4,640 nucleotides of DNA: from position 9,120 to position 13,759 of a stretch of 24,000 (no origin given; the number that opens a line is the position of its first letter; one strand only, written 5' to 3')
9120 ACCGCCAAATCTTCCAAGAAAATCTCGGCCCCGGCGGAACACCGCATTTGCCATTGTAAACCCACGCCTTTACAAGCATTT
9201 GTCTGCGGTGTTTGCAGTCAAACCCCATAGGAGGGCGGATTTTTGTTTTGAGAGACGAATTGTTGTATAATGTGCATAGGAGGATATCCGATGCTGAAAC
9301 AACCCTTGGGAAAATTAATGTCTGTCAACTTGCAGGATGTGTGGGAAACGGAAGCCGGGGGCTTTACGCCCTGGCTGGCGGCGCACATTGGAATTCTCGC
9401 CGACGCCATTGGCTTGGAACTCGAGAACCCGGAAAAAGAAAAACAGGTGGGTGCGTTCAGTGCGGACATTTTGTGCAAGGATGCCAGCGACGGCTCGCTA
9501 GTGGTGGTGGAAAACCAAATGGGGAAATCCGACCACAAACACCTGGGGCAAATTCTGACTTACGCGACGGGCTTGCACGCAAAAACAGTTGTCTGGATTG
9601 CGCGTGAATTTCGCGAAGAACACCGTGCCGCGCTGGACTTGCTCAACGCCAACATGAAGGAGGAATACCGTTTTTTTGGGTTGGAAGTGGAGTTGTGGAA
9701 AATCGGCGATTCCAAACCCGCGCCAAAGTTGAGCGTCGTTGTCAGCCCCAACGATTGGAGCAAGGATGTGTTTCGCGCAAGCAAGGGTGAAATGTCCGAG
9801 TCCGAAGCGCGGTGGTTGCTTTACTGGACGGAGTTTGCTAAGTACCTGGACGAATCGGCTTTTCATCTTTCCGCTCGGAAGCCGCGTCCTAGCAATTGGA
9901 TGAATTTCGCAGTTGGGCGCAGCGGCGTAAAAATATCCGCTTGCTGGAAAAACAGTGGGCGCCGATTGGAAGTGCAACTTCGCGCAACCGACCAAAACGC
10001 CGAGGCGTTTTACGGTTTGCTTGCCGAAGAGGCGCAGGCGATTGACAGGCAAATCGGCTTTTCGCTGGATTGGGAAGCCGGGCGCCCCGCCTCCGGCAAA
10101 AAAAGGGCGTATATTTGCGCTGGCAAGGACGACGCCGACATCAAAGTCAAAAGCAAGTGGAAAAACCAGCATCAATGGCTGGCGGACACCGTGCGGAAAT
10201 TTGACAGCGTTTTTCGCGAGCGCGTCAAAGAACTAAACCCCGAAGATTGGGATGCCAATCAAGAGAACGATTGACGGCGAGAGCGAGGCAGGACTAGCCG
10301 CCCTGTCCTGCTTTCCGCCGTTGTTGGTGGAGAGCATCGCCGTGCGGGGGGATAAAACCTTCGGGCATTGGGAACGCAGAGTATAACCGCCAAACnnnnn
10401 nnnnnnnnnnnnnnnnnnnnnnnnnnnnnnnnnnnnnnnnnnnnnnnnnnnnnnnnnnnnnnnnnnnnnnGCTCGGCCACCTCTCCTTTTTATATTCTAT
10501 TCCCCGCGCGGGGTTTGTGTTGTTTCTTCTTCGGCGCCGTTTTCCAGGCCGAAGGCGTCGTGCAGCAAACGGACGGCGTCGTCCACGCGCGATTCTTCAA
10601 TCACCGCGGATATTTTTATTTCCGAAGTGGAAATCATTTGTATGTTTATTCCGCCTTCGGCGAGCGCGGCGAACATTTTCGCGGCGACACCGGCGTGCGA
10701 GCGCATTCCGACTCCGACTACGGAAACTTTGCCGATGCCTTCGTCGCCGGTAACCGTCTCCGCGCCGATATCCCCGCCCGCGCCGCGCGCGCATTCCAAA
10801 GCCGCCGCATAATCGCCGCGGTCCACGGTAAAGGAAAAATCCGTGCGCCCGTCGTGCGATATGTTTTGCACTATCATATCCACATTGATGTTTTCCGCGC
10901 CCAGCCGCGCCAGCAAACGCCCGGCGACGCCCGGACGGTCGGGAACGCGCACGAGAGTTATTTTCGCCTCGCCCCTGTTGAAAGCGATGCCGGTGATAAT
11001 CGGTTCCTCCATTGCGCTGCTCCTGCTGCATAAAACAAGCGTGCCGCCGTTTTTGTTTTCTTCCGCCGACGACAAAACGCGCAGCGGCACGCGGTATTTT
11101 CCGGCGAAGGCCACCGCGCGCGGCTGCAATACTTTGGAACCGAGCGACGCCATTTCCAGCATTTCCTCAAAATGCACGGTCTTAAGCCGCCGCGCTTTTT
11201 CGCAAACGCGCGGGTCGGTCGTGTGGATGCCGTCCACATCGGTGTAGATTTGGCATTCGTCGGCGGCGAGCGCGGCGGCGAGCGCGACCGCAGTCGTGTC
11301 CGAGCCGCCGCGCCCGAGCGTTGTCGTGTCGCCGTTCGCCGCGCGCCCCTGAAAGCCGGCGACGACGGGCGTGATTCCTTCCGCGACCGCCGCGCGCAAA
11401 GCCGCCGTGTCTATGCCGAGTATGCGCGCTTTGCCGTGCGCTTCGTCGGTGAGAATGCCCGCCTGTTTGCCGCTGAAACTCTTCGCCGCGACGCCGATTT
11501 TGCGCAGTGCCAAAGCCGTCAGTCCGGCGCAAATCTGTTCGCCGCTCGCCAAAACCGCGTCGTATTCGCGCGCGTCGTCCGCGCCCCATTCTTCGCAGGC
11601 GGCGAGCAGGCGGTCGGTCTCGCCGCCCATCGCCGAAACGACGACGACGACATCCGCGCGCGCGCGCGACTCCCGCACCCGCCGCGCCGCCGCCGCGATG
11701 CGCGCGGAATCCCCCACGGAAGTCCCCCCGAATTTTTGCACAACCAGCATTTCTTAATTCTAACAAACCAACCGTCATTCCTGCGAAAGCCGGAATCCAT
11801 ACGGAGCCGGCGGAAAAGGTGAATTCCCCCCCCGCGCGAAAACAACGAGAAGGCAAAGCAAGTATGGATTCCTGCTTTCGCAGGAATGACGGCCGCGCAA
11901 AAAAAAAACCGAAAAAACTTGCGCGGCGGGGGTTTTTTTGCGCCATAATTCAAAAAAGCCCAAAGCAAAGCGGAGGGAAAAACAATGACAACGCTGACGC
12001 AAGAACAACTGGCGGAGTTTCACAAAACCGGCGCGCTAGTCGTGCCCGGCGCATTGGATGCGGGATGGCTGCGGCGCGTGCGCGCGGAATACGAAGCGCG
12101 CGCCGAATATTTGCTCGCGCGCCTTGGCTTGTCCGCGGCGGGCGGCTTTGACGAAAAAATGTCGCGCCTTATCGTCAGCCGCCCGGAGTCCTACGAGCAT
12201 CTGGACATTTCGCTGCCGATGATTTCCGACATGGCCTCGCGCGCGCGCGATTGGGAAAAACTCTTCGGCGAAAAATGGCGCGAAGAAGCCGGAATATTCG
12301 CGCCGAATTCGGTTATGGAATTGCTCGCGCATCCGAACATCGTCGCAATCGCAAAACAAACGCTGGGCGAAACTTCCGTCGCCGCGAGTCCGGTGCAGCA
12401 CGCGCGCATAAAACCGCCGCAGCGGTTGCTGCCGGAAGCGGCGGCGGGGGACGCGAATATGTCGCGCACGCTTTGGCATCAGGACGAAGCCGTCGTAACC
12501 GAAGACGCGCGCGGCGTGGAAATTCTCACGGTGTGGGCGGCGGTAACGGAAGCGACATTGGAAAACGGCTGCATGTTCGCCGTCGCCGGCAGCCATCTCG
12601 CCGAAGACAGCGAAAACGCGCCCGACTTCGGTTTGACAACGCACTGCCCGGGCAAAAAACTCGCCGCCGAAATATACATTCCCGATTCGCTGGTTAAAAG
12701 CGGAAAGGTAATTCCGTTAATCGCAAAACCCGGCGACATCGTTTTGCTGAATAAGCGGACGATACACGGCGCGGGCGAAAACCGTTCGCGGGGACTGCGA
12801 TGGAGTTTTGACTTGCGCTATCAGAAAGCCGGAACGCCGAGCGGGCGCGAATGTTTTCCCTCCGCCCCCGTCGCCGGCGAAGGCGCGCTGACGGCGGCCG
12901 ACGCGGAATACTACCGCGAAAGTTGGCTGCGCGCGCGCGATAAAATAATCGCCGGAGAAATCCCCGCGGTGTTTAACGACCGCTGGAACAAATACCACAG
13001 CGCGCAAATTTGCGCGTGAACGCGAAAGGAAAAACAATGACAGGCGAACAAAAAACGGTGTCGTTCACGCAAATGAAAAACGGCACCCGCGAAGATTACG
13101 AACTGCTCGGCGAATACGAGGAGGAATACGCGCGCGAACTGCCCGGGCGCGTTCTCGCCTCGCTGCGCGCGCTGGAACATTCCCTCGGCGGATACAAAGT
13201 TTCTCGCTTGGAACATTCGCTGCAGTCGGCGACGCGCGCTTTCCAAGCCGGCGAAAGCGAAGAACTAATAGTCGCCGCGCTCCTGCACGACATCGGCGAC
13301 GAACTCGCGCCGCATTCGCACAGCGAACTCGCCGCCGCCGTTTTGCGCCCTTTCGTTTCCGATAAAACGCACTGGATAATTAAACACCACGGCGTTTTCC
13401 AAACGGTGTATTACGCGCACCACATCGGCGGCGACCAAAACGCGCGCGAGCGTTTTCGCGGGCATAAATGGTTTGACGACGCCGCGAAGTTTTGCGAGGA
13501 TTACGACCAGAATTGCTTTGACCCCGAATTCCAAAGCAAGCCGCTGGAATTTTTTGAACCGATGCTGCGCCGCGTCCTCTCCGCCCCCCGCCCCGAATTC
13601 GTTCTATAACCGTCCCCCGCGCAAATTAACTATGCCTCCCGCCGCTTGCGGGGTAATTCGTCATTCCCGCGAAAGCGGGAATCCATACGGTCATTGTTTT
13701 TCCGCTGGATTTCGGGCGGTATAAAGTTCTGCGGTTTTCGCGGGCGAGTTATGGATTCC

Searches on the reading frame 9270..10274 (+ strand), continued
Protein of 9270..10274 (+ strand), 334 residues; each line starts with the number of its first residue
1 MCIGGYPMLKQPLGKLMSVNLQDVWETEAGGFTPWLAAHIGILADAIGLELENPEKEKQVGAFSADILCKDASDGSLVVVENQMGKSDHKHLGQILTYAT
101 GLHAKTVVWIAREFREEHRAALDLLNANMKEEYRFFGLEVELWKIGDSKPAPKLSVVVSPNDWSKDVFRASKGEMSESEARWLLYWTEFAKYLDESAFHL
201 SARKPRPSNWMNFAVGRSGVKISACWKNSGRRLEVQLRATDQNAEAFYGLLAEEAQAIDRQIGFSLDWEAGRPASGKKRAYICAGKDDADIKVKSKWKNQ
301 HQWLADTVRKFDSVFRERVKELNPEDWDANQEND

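Call 75: find_encoding_contigs(protein=P0007, flank=8000, max_places=2)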
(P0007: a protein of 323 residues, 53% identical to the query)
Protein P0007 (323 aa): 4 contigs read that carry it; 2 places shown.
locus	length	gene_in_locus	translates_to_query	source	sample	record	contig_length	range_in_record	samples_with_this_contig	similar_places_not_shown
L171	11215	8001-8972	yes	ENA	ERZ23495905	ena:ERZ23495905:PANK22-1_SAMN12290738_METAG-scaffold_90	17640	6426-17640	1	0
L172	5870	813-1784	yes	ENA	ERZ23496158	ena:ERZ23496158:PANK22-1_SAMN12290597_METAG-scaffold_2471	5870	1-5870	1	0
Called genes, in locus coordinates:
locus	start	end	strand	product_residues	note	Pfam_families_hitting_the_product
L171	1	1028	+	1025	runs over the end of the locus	PF04313:HSDR_N, PF04851:ResIII, PF18766:SWI2_SNF2, PF22679:T1R_D3-like, PF11867:T1RH-like_C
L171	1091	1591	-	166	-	-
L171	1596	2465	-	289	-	PF01068:DNA_ligase_A_M, PF14743:DNA_ligase_OB_2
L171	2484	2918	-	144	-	PF04379:DUF525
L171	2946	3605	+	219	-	PF00834:Ribul_P_3_epim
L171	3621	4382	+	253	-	PF00702:Hydrolase, PF12710:HAD, PF13419:HAD_2, PF13242:Hydrolase_like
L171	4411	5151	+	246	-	PF00005:ABC_tran, PF13304:AAA_21 (weak)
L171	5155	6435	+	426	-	PF02403:Seryl_tRNA_N, PF00587:tRNA-synt_2b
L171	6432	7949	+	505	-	PF00749:tRNA-synt_1c, PF19269:Anticodon_2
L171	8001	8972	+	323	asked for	PF14088:DUF4268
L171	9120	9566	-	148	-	-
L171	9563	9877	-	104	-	PF14213:DUF4325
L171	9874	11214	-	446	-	?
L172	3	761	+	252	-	?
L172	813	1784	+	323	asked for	PF14088:DUF4268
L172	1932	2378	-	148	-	-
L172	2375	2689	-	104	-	PF14213:DUF4325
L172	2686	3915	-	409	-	-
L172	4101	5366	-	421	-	PF00696:AA_kinase, PF01842:ACT, PF22468:ACT_9, PF13840:ACT_7, PF22468:ACT_9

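Call 76: find_encoding_contigs(protein=P0005, flank=8000, max_places=2)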
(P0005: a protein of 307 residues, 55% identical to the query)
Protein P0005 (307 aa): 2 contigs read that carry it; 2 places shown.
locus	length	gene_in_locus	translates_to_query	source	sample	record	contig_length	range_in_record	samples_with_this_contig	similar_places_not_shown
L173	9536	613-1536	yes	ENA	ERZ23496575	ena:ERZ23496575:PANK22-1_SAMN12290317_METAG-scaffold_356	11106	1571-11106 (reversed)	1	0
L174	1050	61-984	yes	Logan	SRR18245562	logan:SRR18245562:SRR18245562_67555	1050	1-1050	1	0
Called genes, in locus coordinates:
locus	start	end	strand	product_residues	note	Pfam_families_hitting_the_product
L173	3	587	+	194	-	?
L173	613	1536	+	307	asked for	PF14088:DUF4268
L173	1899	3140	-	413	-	PF00082:Peptidase_S8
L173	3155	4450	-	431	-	-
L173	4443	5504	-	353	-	PF20720:nSTAND3 (faint), PF00004:AAA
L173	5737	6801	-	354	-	PF13384:HTH_23 (weak), PF13551:HTH_29 (weak), PF13518:HTH_28, PF13565:HTH_32, PF00665:rve (weak), PF13683:rve_3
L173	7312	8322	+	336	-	PF11185:DUF2971 (faint)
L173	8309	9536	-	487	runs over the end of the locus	PF00899:ThiF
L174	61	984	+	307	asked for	PF14088:DUF4268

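Call 80: search_protein_families(library=phrogs, proteins=[window:9291-10274:+], max_evalue=0.001)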
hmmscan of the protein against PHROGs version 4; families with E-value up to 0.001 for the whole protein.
window:9291-10274:+ (327 aa): 1 family
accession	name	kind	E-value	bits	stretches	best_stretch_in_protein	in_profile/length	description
phrog_27742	-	unknown function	4e-30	106.2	1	14-309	7-269/272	-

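Call 81: search_dna_similar(query=window:9291-10274:+, collection=plasmids, mode=protein, max_rows=12)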
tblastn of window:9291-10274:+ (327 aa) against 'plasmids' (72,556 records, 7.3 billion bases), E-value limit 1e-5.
Records with a match: 65; places in all: 68; records where one place covers at least 80% of the query: 58.
Best place of each record, by identity: <60% 65.
By first word of the organism name: Burkholderia 36; Rhodococcus 13; Haladaptatus 3; Agrobacterium 1; Rhizobium 1; Deinococcus 1; Sinorhizobium 1; Marinitoga 1; Halorubrum 1; Natronorubrum 1; and 6 more.
By predicted mobility (MOB-suite, as given by PLSDB): non-mobilizable 43; mobilizable 12; conjugative 10.
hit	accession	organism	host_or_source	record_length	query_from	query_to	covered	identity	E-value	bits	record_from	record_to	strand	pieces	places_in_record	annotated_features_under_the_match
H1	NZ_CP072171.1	Agrobacterium larrymoorei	Ficus benjamina,cell culture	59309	1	325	99%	40.1%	2e-71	247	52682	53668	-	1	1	DUF4268 domain-containing protein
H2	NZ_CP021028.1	Rhizobium sp. TAL182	Phaseolus vulgaris,cell culture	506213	6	320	96%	41.0%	8e-69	239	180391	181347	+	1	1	DUF4268 domain-containing protein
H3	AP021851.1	Deinococcus grandis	-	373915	4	316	96%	40.5%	5e-67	234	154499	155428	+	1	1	hypothetical protein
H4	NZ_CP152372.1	Burkholderia ambifaria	Atractylodes lancea,rhizosphere microbe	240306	6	308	93%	37.5%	4e-53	194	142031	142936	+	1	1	DUF4268 domain-containing protein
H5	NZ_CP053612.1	Burkholderia sp. MBR-1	-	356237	6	308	93%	36.9%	1e-52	193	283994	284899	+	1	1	DUF4268 domain-containing protein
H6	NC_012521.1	Rhodococcus opacus B4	-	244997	6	301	91%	37.5%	6e-45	171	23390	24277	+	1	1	DUF4268 domain-containing protein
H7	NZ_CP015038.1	Burkholderia cenocepacia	Homo sapiens,Cord blood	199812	2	308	94%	35.8%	1e-51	190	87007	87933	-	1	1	DUF4268 domain-containing protein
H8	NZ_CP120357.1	Rhodococcus rhodochrous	single cell,petroleum contaminated soil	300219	6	315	95%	35.1%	1e-48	181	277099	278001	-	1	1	DUF4268 domain-containing protein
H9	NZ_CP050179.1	Rhodococcus pyridinivorans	bacterial pure culture,Soil sample from ...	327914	6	315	95%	35.1%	1e-48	181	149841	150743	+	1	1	DUF4268 domain-containing protein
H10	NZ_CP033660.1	Burkholderia glumae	bacterial cell,diseased rice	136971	3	308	94%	35.3%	8e-50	185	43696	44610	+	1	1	DUF4268 domain-containing protein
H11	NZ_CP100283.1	Burkholderia glumae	cell culture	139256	3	308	94%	35.3%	8e-50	185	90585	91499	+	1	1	DUF4268 domain-containing protein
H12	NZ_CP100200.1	Burkholderia glumae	cell culture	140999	3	308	94%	35.3%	8e-50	185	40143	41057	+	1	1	DUF4268 domain-containing protein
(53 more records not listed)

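Call 94: search_protein_families(library=padloc, proteins=[L172:2686-3915:-, L171:9563-9877:-, L171:9120-9566:-, L173:1899-3140:-, L173:3155-4450:-, L173:4443-5504:-], max_evalue=0.00001)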
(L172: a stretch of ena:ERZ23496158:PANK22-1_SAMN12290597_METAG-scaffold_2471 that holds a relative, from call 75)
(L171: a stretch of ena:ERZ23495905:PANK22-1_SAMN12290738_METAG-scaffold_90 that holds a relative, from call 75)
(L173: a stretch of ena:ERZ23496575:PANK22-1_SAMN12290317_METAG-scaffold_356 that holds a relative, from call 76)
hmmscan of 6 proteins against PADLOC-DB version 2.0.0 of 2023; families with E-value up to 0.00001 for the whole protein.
L172:2686-3915:- (409 aa): 0 families

L171:9563-9877:- (104 aa): 0 families

L171:9120-9566:- (148 aa): 0 families

L173:1899-3140:- (413 aa): 7 families
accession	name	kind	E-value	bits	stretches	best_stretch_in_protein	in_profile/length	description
PDLC04233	IetS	-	8.1e-153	508.5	1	1-412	440-850/855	-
PDLC04234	IetS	-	2.7e-53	179.2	1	1-215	442-656/656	-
PDLC02198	IetS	-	3.4e-24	82.8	1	1-405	380-778/795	-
PDLC02199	IetS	-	2.9e-15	53.5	1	2-286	442-663/826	-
PDLC02197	IetS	-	2.7e-13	47.1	1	1-272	377-580/749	-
PDLC02201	IetS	-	1.1e-07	28.5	1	51-221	399-532/781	-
PDLC02200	IetS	-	1.7e-06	24.5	0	2-120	398-490/780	-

L173:3155-4450:- (431 aa): 2 families
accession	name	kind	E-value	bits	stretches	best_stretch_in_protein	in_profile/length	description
PDLC04233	IetS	-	2.1e-132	441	1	1-412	1-414/855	-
PDLC04234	IetS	-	8e-112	372.6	1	1-407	1-411/656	-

L173:4443-5504:- (353 aa): 6 families
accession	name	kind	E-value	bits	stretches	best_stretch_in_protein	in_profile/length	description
PDLC04232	IetA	-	2e-143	475.8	1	13-339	1-323/330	-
PDLC04231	IetA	-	7.5e-90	299.3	1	13-263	1-248/262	-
PDLC02196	IetA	-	4e-74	248.3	1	17-334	5-324/374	-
PDLC02195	IetA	-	2.5e-59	199.6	1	101-322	106-326/395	-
PDLC00915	TRIP13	-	3.4e-10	37.8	1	135-265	66-214/302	TRIP13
PDLC00914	TRIP13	-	9.7e-10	36.4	1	133-263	72-219/302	TRIP13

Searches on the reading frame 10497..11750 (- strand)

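Call 50: search_protein_families(library=pfam, proteins=[window:10497-11750:-], max_evalue=0.001)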
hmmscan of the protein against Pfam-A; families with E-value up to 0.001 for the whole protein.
window:10497-11750:- (417 aa): 4 families
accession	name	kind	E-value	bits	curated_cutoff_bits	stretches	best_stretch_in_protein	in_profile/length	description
PF00696.33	AA_kinase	-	5.8e-50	170.6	24.9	1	1-226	1-233/234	Amino acid kinase family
PF22468.2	ACT_9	-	6.1e-37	125.6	27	2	342-400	1-61/61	ACT domain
PF01842.31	ACT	-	2.3e-20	72.5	27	2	265-320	3-60/66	ACT domain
PF13840.12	ACT_7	-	9.5e-18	64.3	27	1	336-398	3-65/65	ACT domain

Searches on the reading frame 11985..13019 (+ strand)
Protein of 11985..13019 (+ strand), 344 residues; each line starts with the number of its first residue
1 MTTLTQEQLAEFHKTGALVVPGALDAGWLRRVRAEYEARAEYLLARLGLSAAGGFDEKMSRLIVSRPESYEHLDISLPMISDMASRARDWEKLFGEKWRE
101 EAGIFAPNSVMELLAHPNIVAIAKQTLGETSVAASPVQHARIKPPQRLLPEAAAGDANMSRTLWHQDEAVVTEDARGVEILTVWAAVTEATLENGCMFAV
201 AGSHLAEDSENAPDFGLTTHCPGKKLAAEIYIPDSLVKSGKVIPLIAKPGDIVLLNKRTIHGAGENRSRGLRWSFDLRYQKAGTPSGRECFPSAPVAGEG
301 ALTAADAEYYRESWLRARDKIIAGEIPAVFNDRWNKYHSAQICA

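Call 50: search_protein_families(library=pfam, proteins=[window:11985-13019:+], max_evalue=0.001)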
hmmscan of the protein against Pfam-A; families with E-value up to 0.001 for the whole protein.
window:11985-13019:+ (344 aa): 1 family
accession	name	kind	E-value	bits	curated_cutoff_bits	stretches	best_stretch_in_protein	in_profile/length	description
PF05721.19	PhyH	-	9.5e-24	85.3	22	1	12-272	1-211/213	Phytanoyl-CoA dioxygenase (PhyH)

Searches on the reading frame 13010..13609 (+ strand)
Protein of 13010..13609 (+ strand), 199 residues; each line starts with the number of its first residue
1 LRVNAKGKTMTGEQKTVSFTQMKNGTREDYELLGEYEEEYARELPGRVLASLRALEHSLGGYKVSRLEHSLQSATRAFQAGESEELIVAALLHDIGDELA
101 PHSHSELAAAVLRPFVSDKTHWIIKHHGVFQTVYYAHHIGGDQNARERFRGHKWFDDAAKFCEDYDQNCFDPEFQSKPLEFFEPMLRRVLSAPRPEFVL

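Call 50: search_protein_families(library=pfam, proteins=[window:13010-13609:+], max_evalue=0.001)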
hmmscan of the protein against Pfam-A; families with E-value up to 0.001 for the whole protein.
window:13010-13609:+ (199 aa): 1 family
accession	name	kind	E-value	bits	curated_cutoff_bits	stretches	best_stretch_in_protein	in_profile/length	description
PF01966.28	HD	-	1.7e-07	32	22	1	66-130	1-89/116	HD domain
